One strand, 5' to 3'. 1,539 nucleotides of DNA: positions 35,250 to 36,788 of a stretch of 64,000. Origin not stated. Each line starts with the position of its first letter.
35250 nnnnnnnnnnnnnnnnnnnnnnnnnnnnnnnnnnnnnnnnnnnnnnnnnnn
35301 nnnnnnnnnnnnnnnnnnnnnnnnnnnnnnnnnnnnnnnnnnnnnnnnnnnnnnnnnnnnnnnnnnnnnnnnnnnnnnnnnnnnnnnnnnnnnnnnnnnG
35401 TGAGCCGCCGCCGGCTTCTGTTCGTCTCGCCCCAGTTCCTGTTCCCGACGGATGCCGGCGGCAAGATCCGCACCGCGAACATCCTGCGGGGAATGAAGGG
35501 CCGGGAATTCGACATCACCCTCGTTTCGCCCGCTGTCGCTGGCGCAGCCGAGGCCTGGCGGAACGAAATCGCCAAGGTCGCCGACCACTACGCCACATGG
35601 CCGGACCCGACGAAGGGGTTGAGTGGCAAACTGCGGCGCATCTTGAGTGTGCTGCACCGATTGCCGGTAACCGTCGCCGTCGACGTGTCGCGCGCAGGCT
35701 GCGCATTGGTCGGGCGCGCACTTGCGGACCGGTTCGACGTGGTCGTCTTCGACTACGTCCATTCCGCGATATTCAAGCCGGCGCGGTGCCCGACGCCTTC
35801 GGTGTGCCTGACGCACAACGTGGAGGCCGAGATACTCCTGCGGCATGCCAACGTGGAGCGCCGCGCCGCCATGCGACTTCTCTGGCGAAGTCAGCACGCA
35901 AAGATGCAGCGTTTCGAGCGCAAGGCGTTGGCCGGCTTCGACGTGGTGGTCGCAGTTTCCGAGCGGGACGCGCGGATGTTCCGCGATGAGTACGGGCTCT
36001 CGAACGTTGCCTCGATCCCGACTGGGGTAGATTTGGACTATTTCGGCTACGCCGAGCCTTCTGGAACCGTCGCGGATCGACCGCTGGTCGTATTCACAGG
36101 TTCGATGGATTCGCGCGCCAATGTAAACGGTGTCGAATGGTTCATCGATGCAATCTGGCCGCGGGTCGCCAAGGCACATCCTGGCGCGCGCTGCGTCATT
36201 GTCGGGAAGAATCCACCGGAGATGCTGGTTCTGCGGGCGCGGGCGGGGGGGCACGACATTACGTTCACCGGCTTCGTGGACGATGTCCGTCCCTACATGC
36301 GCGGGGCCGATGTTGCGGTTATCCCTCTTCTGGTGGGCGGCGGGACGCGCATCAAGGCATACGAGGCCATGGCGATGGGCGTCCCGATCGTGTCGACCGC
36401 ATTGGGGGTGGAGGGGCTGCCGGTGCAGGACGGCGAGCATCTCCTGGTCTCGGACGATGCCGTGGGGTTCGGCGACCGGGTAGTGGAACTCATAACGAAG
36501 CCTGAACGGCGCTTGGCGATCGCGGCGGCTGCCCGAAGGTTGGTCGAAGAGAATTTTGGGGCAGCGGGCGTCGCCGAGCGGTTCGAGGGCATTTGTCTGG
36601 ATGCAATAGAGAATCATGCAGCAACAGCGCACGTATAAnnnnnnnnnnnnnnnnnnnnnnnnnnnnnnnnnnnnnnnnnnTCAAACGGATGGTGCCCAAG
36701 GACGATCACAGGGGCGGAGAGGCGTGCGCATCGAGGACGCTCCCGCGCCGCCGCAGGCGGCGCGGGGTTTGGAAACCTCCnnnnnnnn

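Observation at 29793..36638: AlgD-type GDP-mannose dehydrogenase locus with three methyltransferases and a GT4: an unusual uronic-acid, probably methylated, exopolysaccharide system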

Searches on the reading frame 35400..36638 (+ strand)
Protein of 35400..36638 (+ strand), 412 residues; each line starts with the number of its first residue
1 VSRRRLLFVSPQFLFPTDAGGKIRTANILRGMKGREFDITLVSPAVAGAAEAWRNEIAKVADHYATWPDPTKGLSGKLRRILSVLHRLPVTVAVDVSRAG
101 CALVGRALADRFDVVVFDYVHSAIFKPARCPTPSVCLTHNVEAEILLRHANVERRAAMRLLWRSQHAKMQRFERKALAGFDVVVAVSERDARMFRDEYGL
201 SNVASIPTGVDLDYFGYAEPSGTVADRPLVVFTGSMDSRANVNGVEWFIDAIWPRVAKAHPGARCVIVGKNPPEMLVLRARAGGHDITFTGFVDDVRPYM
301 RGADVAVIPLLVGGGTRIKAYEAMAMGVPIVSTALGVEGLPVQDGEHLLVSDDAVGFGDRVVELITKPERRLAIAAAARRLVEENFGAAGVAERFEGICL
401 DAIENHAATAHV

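Call 3: search_protein_families(library=pfam, proteins=[window:35400-36638:+], max_evalue=0.01)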
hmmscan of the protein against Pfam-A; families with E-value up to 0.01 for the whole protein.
window:35400-36638:+ (412 aa): 4 families
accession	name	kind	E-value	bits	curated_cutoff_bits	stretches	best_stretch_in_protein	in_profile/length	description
PF13692.12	Glyco_trans_1_4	-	5.7e-31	108.1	27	1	227-366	1-141/142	Glycosyl transferases group 1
PF00534.26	Glycos_transf_1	-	1.4e-13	51.2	26.4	1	225-380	13-171/172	Glycosyl transferases group 1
PF13439.12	Glyco_transf_4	-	1.3e-12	48.5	28.5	1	22-213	5-169/170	Glycosyltransferase Family 4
PF13524.12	Glyco_trans_1_2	-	1.2e-07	32.2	25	1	257-395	9-142/144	Glycosyl transferase-like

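Call 12: search_protein_families(library=ncbifam, proteins=[window:35400-36638:+], max_evalue=0.01)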
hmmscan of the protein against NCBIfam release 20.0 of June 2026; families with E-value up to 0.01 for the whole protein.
window:35400-36638:+ (412 aa): 12 families
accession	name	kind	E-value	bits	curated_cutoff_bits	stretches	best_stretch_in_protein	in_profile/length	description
TIGR03087.1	stp1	hypoth_equivalog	1.2e-53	182.8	316.65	1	6-387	1-382/397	TIGR03087 family PEP-CTERM/XrtA system glycosyltransferase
TIGR03088.1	stp2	hypoth_equivalog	4.9e-13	48.9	409.05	1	205-398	164-369/374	TIGR03088 family PEP-CTERM/XrtA system glycosyltransferase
TIGR04063.1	stp3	hypoth_equivalog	3e-08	33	442.05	1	173-388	151-381/397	TIGR04063 family PEP-CTERM/XrtA system glycosyltransferase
NF041876.1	EPS_EpsE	equivalog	5.5e-08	32.5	400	1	289-393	280-387/389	exopolysaccharide biosynthesis GT4 family glycosyltransferase EpsE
NF047684.1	TeichurnBiosyTuaC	equivalog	9.9e-08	31.3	550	1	170-393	156-380/391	teichuronic acid biosynthesis protein TuaC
TIGR03999.1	thiol_BshA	equivalog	1.4e-06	27.5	273.7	1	253-398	221-369/375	N-acetyl-alpha-D-glucosaminyl L-malate synthase BshA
TIGR04047.1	MSMEG_0565_glyc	hypoth_equivalog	1.5e-06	27.5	259.85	1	166-383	125-356/373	MSMEG_0565 family glycosyltransferase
TIGR04157.1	glyco_rSAM_CFB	subfamily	3.2e-05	23.1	400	1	226-340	226-338/406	TIGR04157 family glycosyltransferase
NF053787.1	GlcN_PG_synth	equivalog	0.00012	21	480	0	320-389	278-346/361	N-acetylglucosaminyl phosphatidylglycerol synthase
TIGR03449.1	mycothiol_MshA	equivalog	0.00022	20.2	462.5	1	299-394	300-395/406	D-inositol-3-phosphate glycosyltransferase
NF038229.1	Glyco4_Geo_Pelo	equivalog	0.0016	17.5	400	1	321-398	255-332/338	GPMC system family 4 glycosyltransferase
NF012028.0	PRK15484.1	subfamily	0.0068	15.5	618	0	294-398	268-374/380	lipopolysaccharide N-acetylglucosaminyltransferase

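Call 26: search_solved_structures(query=window:35400-36638:+, max_evalue=0.001)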
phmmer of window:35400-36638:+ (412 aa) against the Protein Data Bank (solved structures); distinct sequences matched with E-value up to 0.001: 7.
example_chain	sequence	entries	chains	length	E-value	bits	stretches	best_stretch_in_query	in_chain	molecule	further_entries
3okc_A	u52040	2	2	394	1.3e-11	47.3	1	174-399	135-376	GDP-mannose-dependent alpha-(1-6)-phosphatidylinositol monomannoside mannosyltransferase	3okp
3oka_A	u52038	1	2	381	1.8e-11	46.8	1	174-398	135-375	GDP-mannose-dependent alpha-(1-6)-phosphatidylinositol monomannoside mannosyltransferase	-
4n9w_A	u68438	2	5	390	8.1e-09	38.1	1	184-381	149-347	GDP-mannose-dependent alpha-(1-2)-phosphatidylinositol mannosyltransferase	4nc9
2gej_A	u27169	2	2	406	8.9e-09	37.9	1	184-381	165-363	PHOSPHATIDYLINOSITOL MANNOSYLTRANSFERASE (PimA)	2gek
2jjm_A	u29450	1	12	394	4.3e-05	25.8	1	262-404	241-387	GLYCOSYL TRANSFERASE, GROUP 1 FAMILY PROTEIN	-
6kih_A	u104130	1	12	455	4.7e-05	25.7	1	172-387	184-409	Tll1590 protein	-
3mbo_A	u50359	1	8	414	4.8e-05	25.7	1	262-404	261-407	Glycosyltransferase, group 1 family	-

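Call 84: list_cluster_members(proteins=[P0001, window:35400-36638:+, window:29793-30863:-])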
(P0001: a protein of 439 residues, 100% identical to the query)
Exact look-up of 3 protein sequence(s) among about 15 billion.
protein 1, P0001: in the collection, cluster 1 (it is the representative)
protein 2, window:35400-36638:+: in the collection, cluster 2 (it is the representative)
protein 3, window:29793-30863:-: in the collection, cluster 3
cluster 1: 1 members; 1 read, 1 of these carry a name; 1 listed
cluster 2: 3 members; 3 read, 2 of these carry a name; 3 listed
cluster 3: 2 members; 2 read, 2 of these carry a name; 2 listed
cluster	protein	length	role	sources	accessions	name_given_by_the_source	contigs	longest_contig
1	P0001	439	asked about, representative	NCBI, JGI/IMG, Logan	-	GDP-mannose 6-dehydrogenase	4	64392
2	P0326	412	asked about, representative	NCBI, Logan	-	-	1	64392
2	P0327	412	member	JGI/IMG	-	glycosyltransferase involved in cell wall biosynthesis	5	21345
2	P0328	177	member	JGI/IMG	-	glycosyltransferase involved in cell wall biosynthesis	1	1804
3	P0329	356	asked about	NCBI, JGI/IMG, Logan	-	SAM-dependent methyltransferase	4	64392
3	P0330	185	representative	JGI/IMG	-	hypothetical protein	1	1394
